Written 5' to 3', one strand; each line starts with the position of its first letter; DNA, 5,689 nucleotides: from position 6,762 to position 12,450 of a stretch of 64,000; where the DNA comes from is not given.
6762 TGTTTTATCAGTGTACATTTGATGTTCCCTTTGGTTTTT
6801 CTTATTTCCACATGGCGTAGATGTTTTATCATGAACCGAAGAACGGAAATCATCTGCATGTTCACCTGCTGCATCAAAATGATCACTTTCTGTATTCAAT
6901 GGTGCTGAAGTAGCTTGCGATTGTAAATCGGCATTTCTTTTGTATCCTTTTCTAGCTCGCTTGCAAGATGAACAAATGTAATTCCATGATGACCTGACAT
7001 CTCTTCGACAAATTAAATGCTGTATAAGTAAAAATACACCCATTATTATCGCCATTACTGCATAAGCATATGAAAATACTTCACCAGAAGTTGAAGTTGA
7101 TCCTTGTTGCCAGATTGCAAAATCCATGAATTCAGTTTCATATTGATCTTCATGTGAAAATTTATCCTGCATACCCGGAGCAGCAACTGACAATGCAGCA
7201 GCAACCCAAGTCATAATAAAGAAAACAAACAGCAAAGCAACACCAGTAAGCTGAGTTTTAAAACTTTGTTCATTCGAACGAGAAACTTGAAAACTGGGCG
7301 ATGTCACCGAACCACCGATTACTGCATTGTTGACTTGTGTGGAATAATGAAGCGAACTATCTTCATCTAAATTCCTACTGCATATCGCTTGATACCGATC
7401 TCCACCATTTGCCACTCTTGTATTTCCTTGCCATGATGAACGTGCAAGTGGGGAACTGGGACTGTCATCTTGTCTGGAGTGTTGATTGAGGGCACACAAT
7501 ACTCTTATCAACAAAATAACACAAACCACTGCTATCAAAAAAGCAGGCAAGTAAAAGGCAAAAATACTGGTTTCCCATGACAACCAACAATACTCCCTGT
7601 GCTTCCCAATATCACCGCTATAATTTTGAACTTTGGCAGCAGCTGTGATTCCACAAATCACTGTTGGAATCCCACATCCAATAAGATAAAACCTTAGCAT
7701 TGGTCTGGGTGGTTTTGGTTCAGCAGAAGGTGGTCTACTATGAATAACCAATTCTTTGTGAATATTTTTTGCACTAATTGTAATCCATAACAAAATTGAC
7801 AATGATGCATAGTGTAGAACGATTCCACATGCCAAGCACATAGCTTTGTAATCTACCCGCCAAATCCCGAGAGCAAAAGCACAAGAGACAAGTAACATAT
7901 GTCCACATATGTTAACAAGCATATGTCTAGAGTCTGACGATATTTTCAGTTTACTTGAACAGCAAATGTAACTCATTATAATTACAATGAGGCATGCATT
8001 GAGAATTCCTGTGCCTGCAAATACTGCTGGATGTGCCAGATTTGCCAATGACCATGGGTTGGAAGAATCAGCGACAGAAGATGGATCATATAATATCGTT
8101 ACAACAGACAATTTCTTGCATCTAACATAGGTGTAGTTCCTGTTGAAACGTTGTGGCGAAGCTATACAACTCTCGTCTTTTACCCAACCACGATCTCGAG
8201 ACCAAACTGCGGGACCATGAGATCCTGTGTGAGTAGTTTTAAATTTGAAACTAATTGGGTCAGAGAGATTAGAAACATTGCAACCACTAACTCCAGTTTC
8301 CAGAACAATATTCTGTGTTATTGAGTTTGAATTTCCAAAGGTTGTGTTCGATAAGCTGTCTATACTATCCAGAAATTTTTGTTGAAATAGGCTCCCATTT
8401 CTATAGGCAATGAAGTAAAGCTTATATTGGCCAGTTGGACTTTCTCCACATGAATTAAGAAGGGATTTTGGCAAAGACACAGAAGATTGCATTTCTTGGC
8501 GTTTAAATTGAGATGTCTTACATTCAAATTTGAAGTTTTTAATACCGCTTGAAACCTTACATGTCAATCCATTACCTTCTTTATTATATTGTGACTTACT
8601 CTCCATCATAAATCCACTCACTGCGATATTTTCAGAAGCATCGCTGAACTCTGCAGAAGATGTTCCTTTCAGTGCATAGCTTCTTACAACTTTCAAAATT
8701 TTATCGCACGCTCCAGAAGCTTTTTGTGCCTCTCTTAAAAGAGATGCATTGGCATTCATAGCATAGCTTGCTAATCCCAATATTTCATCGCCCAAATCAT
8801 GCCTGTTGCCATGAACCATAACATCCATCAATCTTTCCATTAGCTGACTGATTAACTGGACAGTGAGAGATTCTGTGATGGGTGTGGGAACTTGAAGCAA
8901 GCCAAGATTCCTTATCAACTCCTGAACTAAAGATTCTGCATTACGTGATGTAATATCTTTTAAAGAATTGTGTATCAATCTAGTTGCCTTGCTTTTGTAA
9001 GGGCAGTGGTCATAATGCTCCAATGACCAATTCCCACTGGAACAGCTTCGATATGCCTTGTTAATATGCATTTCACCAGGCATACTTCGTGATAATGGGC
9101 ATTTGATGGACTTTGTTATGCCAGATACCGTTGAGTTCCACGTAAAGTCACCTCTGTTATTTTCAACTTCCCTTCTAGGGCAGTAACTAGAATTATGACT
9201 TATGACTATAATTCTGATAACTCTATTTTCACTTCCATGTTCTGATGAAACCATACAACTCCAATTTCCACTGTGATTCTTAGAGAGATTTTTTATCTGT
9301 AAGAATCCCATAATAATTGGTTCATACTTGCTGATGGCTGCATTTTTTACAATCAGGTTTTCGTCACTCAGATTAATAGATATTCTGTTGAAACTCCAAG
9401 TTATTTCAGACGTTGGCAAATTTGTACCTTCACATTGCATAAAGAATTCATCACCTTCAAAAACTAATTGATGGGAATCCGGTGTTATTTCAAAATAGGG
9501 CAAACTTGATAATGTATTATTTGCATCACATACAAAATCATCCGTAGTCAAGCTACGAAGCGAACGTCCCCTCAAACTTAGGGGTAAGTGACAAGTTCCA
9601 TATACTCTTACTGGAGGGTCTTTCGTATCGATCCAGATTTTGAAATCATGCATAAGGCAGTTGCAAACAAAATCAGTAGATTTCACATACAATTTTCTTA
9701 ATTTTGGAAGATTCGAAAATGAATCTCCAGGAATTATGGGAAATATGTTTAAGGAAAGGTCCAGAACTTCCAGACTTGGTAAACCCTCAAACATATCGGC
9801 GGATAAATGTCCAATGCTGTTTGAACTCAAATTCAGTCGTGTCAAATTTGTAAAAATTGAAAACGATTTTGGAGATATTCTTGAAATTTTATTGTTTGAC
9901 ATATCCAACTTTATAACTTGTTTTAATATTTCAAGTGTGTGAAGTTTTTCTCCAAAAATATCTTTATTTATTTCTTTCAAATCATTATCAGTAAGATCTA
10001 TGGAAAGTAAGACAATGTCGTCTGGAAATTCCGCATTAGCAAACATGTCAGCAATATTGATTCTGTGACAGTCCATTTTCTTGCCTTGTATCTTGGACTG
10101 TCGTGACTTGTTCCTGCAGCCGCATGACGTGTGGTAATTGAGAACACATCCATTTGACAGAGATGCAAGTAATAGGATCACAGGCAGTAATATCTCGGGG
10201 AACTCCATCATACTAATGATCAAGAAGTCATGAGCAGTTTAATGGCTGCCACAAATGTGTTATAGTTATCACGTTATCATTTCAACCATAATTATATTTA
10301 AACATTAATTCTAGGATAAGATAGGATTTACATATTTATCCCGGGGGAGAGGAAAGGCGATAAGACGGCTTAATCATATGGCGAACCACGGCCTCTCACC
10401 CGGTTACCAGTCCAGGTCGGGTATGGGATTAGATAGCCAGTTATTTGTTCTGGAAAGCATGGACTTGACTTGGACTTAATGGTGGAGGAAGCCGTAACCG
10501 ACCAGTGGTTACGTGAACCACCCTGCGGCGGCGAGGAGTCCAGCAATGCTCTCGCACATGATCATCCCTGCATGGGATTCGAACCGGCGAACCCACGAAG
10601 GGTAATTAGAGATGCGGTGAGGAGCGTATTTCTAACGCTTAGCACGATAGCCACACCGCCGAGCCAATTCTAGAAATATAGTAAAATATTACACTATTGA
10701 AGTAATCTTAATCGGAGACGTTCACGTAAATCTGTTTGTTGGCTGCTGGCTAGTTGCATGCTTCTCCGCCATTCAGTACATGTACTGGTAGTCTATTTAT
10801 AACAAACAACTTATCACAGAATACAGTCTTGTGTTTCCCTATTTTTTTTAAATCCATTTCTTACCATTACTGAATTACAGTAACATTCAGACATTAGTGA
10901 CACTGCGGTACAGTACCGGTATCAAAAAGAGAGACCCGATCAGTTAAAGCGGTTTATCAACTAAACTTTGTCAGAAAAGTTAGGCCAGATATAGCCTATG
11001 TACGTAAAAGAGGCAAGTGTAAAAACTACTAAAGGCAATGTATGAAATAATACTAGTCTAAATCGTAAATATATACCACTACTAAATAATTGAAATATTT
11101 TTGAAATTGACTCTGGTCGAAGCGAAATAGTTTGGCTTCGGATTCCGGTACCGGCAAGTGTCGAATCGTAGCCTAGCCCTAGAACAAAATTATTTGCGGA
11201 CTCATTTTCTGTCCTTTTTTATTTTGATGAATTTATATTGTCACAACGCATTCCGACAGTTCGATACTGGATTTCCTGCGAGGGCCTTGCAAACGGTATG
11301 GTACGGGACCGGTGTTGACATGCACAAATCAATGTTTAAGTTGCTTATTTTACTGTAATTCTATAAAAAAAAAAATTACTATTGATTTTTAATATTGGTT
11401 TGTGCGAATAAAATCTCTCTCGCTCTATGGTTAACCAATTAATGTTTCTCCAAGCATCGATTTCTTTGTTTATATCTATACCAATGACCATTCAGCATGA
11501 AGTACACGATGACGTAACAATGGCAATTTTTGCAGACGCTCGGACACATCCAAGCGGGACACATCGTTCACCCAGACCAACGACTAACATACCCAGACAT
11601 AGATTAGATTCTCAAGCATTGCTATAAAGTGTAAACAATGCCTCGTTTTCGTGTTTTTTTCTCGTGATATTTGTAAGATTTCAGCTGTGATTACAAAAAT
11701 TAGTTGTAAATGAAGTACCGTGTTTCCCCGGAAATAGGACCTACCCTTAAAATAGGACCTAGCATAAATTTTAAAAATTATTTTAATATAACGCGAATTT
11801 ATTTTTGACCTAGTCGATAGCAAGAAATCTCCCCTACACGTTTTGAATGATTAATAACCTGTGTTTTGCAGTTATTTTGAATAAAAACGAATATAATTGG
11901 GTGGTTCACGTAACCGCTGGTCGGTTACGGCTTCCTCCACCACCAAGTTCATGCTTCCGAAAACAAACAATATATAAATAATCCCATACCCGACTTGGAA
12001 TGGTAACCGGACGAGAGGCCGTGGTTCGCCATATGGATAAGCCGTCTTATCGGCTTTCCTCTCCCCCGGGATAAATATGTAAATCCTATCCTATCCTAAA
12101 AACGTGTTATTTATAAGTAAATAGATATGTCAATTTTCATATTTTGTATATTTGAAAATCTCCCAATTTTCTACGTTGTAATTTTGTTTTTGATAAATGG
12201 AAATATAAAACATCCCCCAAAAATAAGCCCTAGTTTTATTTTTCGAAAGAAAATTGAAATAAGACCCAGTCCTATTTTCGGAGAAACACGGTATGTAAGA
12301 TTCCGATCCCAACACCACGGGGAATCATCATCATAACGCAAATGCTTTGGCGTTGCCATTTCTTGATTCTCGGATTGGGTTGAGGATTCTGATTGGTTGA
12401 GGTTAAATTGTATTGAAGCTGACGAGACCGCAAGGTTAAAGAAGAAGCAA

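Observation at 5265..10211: Intronless family-A adhesion GPCR between intron-rich neighbours (retrogene-like)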

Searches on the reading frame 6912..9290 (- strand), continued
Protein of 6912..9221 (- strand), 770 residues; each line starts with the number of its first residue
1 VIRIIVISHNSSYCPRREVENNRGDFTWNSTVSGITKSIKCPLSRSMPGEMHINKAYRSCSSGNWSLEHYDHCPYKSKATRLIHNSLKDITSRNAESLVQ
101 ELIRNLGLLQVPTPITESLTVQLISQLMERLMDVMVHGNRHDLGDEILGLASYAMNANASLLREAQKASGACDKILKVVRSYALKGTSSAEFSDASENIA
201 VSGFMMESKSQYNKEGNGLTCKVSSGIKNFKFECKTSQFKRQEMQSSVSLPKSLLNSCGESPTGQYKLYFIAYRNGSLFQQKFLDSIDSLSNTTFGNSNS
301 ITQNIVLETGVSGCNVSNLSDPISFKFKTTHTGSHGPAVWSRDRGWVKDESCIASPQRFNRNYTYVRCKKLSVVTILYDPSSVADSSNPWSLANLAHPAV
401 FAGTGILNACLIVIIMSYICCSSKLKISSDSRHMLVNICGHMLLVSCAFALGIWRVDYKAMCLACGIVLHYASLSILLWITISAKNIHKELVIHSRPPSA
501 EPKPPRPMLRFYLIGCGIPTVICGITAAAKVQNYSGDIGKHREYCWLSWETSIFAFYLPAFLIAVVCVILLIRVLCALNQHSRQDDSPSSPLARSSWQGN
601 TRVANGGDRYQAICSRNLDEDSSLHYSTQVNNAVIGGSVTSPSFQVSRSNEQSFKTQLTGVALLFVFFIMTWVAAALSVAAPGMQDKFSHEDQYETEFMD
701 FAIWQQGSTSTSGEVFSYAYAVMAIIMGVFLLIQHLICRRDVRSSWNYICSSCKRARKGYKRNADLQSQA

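Call 44: find_encoding_contigs(protein=P0265, flank=500, max_places=1)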
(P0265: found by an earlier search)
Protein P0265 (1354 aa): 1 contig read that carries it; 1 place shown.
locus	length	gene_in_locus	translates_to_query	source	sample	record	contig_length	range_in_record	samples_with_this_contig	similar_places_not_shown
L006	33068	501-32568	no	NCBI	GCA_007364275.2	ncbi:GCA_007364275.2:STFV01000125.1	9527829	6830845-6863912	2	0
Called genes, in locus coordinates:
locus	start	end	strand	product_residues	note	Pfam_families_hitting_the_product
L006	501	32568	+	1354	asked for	PF13306:LRR_5 (weak), PF13855:LRR_8, PF07679:I-set (weak), PF13895:Ig_2 (weak), PF13927:Ig_3 (weak), PF26588:GAIN_ADGRA3, PF01825:GPS (weak), PF00002:7tm_2, +1 more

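Call 45: find_encoding_contigs(protein=P0123, flank=500, max_places=1)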
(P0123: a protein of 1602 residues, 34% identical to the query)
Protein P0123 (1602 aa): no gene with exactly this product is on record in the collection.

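Call 60: list_cluster_members(proteins=[P0209, P0250, P0198, P0176, P0220, P0224, P0232, P0208, P0202, P0139])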
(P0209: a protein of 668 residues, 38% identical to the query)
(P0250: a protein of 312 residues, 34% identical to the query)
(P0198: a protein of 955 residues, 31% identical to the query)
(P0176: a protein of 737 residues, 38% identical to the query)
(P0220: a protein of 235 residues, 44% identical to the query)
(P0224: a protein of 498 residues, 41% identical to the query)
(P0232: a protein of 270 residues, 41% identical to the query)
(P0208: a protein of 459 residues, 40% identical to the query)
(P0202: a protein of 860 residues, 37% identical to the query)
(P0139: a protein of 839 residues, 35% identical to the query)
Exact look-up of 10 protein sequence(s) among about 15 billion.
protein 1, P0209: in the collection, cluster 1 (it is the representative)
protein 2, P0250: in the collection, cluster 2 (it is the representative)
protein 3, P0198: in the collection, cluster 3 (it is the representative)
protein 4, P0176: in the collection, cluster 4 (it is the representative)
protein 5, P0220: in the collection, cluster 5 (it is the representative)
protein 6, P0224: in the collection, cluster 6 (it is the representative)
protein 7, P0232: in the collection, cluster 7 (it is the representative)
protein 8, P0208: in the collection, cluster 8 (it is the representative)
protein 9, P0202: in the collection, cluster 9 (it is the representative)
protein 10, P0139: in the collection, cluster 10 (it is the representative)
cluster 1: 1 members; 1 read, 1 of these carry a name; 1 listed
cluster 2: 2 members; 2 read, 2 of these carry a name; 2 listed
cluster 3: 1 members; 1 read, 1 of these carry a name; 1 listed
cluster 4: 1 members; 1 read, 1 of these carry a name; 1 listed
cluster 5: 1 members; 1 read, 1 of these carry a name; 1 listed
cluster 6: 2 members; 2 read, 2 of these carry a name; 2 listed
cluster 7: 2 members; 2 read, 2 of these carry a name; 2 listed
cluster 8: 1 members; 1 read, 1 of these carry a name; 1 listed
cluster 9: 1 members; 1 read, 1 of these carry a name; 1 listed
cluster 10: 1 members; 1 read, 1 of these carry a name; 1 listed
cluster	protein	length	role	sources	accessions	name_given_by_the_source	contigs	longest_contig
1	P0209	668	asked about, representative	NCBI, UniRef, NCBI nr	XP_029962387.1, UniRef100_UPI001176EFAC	adhesion G protein-coupled receptor A2-like [Salarias fasciatus] | adhesion G protein-coupled receptor A2-like n=1 Tax=Salarias fasciatus TaxID=181472 ...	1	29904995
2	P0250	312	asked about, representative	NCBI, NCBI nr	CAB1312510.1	unnamed protein product [Coregonus sp. 'balchen']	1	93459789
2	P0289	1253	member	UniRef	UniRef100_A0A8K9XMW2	Adhesion G protein-coupled receptor A1 n=1 Tax=Oncorhynchus mykiss TaxID=8022 ...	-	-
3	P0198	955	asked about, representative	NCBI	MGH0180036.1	UNVERIFIED_CONTAM: hypothetical protein FKN15_003144 [Acipenser sinensis]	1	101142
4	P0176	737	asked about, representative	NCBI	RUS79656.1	hypothetical protein EGW08_012579, partial [Elysia chlorotica]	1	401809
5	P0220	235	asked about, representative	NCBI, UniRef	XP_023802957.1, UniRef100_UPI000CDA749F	adhesion G protein-coupled receptor A2-like, partial [Cyanistes caeruleus] | adhesion G protein-coupled receptor A2-like n=1 Tax=Cyanistes caeruleus TaxID=156563 ...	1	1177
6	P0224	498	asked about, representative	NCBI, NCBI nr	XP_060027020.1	adhesion G protein-coupled receptor A1 isoform X2 [Erinaceus europaeus]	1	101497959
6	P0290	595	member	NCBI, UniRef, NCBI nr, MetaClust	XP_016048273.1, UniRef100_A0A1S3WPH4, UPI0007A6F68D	adhesion G protein-coupled receptor A1 isoform X1 [Erinaceus europaeus] | Adhesion G protein-coupled receptor A1 isoform X1 n=2 Tax=Erinaceus europaeus TaxID=9365 ... | status=active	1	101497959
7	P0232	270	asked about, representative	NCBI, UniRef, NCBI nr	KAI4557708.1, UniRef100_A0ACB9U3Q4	hypothetical protein MJG53_018461 [Ovis ammon polii x Ovis aries] | Uncharacterized protein n=1 Tax=Ovis ammon polii x Ovis aries TaxID=2918886 ...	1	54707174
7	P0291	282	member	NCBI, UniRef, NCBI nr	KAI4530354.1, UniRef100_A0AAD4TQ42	hypothetical protein MG293_019243 [Ovis ammon polii] | Adhesion G protein-coupled receptor A1 n=1 Tax=Ovis ammon polii TaxID=230172 ...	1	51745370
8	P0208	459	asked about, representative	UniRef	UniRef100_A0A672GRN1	Adhesion G protein-coupled receptor A1a n=1 Tax=Salarias fasciatus TaxID=181472 ...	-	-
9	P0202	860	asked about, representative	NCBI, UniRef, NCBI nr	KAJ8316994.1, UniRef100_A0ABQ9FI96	hypothetical protein KUTeg_004898 [Tegillarca granosa] | G-protein coupled receptors family 2 profile 2 domain-containing protein n=1 ...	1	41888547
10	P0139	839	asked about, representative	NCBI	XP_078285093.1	adhesion G protein-coupled receptor A2-like [Rhinoraja longicauda]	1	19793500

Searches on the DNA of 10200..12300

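Call 72: search_rna_families(source=window, start=10200, end=12300, threshold=evalue, max_evalue=1)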
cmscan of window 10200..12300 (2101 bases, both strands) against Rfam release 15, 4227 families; matches with E-value up to 1: 0.
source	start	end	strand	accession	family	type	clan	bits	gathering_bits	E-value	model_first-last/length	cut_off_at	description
